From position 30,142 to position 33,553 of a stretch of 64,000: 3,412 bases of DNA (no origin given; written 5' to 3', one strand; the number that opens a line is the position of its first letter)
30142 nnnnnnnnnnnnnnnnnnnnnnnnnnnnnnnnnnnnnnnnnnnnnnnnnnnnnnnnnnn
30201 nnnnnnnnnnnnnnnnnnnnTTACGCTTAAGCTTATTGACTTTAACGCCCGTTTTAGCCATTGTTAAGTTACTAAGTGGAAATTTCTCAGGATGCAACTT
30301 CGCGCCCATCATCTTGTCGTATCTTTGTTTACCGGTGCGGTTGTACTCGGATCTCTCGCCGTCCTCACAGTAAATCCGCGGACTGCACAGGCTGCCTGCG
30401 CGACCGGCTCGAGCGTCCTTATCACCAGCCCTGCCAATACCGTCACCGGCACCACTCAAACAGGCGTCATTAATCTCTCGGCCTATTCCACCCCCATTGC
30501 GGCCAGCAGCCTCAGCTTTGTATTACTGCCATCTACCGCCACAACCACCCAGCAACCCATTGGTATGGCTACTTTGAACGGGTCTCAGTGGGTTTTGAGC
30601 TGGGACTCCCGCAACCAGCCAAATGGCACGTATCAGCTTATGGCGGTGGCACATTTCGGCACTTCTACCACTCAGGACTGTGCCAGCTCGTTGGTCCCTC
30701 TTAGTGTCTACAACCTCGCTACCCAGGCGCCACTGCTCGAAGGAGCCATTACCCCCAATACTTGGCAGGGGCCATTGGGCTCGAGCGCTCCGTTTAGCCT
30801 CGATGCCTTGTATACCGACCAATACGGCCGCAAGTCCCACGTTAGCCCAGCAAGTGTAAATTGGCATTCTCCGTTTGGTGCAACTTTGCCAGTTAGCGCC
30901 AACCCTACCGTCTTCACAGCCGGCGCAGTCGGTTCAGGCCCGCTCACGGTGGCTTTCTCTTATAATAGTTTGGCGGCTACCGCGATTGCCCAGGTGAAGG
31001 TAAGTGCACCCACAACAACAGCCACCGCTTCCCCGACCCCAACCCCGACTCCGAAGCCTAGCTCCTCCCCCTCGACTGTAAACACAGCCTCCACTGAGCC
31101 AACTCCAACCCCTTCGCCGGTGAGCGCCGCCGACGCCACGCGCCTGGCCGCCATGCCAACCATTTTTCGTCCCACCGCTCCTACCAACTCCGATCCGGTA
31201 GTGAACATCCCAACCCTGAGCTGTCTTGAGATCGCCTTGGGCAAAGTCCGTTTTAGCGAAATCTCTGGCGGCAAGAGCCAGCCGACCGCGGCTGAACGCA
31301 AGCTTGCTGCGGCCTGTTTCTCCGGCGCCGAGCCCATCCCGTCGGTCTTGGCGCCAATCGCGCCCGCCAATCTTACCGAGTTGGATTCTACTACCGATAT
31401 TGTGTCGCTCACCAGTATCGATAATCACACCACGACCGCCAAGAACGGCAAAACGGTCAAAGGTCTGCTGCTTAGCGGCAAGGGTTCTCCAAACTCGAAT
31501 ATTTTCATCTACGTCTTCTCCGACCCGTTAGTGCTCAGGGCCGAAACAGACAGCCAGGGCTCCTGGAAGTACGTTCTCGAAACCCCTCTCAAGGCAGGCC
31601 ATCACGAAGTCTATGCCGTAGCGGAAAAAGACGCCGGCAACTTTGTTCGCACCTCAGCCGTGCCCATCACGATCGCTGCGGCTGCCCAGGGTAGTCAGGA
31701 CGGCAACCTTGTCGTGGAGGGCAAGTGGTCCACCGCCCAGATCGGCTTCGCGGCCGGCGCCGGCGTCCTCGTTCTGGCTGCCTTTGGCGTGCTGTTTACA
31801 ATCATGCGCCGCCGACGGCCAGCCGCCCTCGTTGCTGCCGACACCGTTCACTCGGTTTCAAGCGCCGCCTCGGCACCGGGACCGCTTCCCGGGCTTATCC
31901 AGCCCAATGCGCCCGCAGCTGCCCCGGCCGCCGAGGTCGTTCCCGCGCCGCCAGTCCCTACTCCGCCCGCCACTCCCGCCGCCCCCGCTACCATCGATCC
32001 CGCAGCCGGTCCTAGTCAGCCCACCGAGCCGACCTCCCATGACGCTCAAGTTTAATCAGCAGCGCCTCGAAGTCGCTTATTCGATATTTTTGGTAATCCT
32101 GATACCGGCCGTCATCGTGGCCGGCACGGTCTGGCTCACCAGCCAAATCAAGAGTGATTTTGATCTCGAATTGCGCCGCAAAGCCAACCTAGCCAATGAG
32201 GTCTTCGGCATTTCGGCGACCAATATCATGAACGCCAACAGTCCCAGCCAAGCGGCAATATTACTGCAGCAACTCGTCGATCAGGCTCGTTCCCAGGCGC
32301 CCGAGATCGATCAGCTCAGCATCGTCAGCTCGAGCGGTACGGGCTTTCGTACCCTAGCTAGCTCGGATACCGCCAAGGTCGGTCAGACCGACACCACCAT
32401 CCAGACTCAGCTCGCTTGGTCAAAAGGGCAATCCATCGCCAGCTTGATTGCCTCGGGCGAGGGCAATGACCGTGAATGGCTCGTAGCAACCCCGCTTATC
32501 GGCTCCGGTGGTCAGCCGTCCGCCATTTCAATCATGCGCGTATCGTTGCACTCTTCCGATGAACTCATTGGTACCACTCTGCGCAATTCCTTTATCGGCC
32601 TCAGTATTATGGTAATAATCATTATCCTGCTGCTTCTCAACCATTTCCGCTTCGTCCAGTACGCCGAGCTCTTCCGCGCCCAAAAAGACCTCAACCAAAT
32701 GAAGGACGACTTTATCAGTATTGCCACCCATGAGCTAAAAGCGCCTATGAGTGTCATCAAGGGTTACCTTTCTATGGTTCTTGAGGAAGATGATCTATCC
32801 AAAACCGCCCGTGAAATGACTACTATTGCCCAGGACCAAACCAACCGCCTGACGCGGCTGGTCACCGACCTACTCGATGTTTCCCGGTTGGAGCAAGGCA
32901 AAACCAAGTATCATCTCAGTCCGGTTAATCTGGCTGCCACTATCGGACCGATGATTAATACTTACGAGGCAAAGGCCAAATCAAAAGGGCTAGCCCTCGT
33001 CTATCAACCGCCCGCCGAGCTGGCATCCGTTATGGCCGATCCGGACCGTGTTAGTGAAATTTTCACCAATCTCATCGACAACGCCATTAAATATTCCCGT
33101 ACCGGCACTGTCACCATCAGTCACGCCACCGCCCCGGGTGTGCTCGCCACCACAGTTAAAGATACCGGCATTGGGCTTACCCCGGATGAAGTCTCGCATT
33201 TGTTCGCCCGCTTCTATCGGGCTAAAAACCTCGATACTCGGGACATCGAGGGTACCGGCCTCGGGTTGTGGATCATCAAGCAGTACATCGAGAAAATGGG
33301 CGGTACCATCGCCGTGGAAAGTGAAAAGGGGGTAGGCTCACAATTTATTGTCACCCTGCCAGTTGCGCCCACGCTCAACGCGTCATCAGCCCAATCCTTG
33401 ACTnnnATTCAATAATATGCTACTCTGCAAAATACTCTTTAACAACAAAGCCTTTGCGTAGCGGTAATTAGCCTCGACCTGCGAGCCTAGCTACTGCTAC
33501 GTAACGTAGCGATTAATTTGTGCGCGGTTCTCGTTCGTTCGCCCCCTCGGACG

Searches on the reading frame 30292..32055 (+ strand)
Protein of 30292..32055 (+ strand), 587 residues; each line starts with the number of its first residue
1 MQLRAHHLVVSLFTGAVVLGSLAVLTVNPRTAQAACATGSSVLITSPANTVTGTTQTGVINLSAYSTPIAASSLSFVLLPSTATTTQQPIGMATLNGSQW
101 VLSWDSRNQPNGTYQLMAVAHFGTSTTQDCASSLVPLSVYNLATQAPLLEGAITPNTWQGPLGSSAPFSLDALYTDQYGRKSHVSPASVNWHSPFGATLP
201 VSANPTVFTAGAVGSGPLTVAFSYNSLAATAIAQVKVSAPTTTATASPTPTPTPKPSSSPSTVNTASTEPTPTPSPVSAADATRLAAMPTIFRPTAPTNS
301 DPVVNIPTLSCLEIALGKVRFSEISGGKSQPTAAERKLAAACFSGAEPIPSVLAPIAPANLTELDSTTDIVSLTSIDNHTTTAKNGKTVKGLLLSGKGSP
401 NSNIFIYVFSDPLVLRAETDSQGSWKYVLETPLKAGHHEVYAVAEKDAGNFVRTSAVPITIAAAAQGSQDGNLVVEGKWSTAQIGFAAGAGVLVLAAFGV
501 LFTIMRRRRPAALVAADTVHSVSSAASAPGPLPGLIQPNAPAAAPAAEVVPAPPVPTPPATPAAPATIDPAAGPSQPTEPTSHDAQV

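Call 94: search_protein_families(library=pfam, proteins=[window:30292-32055:+], max_evalue=0.001)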
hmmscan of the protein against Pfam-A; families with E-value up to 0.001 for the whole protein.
window:30292-32055:+ (587 aa): 1 family
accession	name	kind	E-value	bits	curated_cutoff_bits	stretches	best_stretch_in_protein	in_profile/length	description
PF19077.6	Big_13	-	1.9e-06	28.7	27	1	394-461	31-100/102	Bacterial Ig-like domain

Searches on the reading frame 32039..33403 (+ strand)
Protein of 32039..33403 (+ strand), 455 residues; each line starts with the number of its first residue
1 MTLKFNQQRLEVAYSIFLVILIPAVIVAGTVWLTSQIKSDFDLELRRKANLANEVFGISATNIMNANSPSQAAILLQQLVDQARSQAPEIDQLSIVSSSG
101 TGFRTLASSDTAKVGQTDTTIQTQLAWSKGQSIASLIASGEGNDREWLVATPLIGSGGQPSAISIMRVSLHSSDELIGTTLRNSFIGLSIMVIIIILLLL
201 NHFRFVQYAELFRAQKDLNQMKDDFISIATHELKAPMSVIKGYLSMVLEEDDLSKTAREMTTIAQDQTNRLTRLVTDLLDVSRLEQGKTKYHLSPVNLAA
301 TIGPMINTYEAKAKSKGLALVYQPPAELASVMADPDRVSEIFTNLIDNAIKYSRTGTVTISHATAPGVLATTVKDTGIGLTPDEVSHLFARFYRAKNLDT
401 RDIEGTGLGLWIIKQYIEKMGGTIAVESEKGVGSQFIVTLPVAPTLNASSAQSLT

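Call 33: find_homologous_proteins(query=window:32039-33403:+, max_evalue=1e-30)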
Query seq(455 aa) (455 aa): 1615 proteins with E <= 1e-30 among 8000 candidates; the best 120 are listed.
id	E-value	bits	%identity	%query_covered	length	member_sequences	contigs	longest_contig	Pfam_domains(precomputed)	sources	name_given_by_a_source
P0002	1.8e-262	888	93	98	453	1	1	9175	PF02518.32,PF00512.32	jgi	jgi:signal transduction histidine kinase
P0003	2.5e-256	868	89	98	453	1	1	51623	PF02518.32,PF00512.32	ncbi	-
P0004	2.2e-248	842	87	97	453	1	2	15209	PF02518.32,PF00512.32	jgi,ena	-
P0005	2.7e-229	779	80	96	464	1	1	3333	PF02518.32,PF00512.32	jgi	jgi:signal transduction histidine kinase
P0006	5.4e-222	755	78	97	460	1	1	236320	PF02518.32,PF00512.32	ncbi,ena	-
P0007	1.6e-218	743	77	98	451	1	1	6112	PF02518.32,PF00512.32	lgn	-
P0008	9.5e-218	741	77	97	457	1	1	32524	PF02518.32,PF00512.32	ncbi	-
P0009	2.1e-210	717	75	97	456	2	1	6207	PF02518.32,PF00512.32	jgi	jgi:signal transduction histidine kinase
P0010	1.8e-204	697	72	97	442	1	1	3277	PF02518.32,PF00512.32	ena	-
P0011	1.3e-203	694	73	97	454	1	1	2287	PF02518.32,PF00512.32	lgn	-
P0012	2.9e-202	690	71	97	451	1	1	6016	PF02518.32,PF00512.32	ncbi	-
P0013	1.3e-198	678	74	92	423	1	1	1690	PF02518.32,PF00512.32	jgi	jgi:signal transduction histidine kinase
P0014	8.1e-198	675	70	98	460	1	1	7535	PF02518.32,PF00512.32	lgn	-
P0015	2.6e-197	674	70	98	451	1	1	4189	PF13581.13,PF02518.32,PF00512.32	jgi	jgi:signal transduction histidine kinase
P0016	1.3e-195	668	69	97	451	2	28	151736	PF13581.13,PF02518.32,PF00512.32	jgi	jgi:signal transduction histidine kinase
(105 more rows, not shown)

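Call 34: find_encoding_contigs(protein=P0002, flank=6000, max_places=3)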
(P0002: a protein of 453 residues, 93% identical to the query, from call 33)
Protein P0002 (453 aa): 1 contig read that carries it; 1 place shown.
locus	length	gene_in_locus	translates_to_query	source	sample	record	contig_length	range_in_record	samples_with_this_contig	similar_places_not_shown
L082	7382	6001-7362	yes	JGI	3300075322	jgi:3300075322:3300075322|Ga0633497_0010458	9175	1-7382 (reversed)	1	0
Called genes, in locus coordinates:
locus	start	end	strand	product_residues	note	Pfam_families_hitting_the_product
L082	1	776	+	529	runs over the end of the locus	PF01943:Polysacc_synt, PF03023:MurJ, PF13440:Polysacc_synt_3, PF01554:MatE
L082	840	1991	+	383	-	PF01820:Dala_Dala_lig_N, PF02222:ATP-grasp (faint), PF07478:Dala_Dala_lig_C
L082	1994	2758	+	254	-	PF00561:Abhydrolase_1, PF12146:Hydrolase_4, PF12697:Abhydrolase_6, PF00561:Abhydrolase_1 (weak)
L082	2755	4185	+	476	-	PF08245:Mur_ligase_M, PF02875:Mur_ligase_C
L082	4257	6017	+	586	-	-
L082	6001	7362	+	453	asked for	PF00512:HisKA, PF02518:HATPase_c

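Call 35: find_encoding_contigs(protein=P0003, flank=6000, max_places=3)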
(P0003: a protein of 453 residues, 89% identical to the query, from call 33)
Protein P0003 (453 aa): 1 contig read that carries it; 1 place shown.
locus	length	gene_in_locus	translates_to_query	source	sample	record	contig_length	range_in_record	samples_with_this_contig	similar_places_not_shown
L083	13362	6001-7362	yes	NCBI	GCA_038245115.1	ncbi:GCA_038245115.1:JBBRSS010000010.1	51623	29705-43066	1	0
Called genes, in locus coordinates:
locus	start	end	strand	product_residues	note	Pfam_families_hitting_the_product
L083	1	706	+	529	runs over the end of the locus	PF01554:MatE (weak), PF03023:MurJ, PF01943:Polysacc_synt, PF13440:Polysacc_synt_3, PF01554:MatE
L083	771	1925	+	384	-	PF01820:Dala_Dala_lig_N, PF02222:ATP-grasp (faint), PF07478:Dala_Dala_lig_C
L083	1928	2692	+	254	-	PF00561:Abhydrolase_1, PF12146:Hydrolase_4, PF12697:Abhydrolase_6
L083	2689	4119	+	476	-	PF08245:Mur_ligase_M, PF02875:Mur_ligase_C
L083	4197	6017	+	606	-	PF19077:Big_13 (faint)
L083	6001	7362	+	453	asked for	PF00512:HisKA, PF02518:HATPase_c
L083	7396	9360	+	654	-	PF00009:GTP_EFTU, PF03144:GTP_EFTU_D2 (weak), PF00679:EFG_C, PF06421:LepA_C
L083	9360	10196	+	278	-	PF02353:CMAS, PF01209:Ubie_methyltran, PF08003:Methyltransf_9 (weak), PF13489:Methyltransf_23, PF13847:Methyltransf_31, PF08241:Methyltransf_11, PF08242:Methyltransf_12, PF13649:Methyltransf_25, +1 more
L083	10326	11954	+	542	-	-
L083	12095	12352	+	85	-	-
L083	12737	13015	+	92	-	-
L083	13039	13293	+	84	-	-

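Call 36: find_encoding_contigs(protein=P0004, flank=6000, max_places=3)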
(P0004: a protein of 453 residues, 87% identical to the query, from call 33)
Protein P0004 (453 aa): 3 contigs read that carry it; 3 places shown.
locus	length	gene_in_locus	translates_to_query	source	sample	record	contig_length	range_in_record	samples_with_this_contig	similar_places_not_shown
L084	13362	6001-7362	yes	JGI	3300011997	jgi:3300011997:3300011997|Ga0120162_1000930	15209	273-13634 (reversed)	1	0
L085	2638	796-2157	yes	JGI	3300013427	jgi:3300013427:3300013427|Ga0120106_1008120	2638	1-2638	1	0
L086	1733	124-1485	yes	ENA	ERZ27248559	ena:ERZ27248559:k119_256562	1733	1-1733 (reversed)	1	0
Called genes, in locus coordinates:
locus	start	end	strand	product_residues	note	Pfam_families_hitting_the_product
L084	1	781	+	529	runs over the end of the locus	PF01943:Polysacc_synt, PF03023:MurJ, PF13440:Polysacc_synt_3, PF01554:MatE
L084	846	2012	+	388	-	PF01820:Dala_Dala_lig_N, PF02786:CPSase_L_D2 (faint), PF02222:ATP-grasp (faint), PF07478:Dala_Dala_lig_C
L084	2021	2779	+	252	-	PF12146:Hydrolase_4, PF00561:Abhydrolase_1, PF12697:Abhydrolase_6, PF00561:Abhydrolase_1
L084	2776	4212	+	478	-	PF08245:Mur_ligase_M, PF02875:Mur_ligase_C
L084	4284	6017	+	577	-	-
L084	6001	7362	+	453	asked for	PF00512:HisKA, PF02518:HATPase_c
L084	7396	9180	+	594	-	PF00009:GTP_EFTU, PF01926:MMR_HSR1 (weak), PF00679:EFG_C, PF06421:LepA_C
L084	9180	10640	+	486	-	PF04326:SLFN_AlbA_2, PF13749:HATPase_c_4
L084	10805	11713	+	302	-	PF01636:APH (weak)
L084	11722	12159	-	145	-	PF00578:AhpC-TSA, PF08534:Redoxin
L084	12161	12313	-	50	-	-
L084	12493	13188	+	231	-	PF03444:WHD_HrcA (weak), PF01628:HrcA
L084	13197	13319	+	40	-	-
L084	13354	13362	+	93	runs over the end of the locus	?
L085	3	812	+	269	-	?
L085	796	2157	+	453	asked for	PF00512:HisKA, PF02518:HATPase_c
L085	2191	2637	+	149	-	?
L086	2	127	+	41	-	?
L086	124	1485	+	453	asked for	PF00512:HisKA, PF02518:HATPase_c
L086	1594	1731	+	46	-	?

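Call 37: find_encoding_contigs(protein=P0006, flank=6000, max_places=3)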
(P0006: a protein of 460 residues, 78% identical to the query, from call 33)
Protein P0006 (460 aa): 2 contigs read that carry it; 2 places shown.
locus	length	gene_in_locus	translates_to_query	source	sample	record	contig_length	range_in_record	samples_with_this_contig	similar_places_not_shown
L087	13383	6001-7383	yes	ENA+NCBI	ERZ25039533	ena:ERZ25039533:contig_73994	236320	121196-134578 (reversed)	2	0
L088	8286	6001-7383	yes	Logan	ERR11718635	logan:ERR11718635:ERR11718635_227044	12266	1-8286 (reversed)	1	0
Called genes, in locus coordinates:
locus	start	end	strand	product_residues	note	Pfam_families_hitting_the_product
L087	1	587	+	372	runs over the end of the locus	PF14072:DndB (weak)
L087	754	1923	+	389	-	PF01820:Dala_Dala_lig_N, PF02222:ATP-grasp (faint), PF07478:Dala_Dala_lig_C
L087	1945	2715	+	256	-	PF08386:Abhydrolase_4 (faint), PF00561:Abhydrolase_1, PF12146:Hydrolase_4, PF12697:Abhydrolase_6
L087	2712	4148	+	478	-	PF08245:Mur_ligase_M, PF02875:Mur_ligase_C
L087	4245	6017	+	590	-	PF19077:Big_13 (faint)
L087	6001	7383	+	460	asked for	PF00512:HisKA, PF02518:HATPase_c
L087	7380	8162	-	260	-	-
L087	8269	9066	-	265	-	PF12762:DDE_Tnp_IS1595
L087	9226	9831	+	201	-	-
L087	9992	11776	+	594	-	PF00009:GTP_EFTU, PF01926:MMR_HSR1 (faint), PF03144:GTP_EFTU_D2, PF00679:EFG_C, PF06421:LepA_C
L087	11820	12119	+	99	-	PF04014:MazE_antitoxin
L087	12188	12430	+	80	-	PF02452:PemK_toxin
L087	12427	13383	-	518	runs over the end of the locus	PF00083:Sugar_tr (weak), PF07690:MFS_1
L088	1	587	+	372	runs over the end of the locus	PF14072:DndB (weak)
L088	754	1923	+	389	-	PF01820:Dala_Dala_lig_N, PF02222:ATP-grasp (faint), PF07478:Dala_Dala_lig_C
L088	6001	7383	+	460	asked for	PF00512:HisKA, PF02518:HATPase_c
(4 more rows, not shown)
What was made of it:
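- The islet sits in a slot that takes other cargo, including an IS1595 transposase in L087 (call 37).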

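Call 74: find_related_loci(query=window:32039-33403:+, collection=metagenome_contigs, flank=5000)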
Query seq(455 aa) (455 aa) in metagenome_contigs; peptide patterns used: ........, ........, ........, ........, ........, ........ (x = any residue, [..] = any of these).
90 stretches matched a pattern; 9 encode a relative of the query (tblastn E <= 1e-3); 9 distinct loci.
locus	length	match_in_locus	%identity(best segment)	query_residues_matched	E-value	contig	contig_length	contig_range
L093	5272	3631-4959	78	1-443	0e+0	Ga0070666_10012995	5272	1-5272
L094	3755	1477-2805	78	1-443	0e+0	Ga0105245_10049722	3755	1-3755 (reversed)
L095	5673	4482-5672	79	1-397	0e+0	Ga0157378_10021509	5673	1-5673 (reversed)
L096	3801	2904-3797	78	1-298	4e-166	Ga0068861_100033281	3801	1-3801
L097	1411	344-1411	66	1-356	1e-170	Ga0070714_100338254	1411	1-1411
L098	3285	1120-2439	41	2-441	1e-112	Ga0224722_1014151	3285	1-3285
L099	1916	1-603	50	242-440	1e-55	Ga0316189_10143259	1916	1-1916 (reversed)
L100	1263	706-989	97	346-440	8e-35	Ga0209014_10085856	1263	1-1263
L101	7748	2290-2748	23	268-426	1e-7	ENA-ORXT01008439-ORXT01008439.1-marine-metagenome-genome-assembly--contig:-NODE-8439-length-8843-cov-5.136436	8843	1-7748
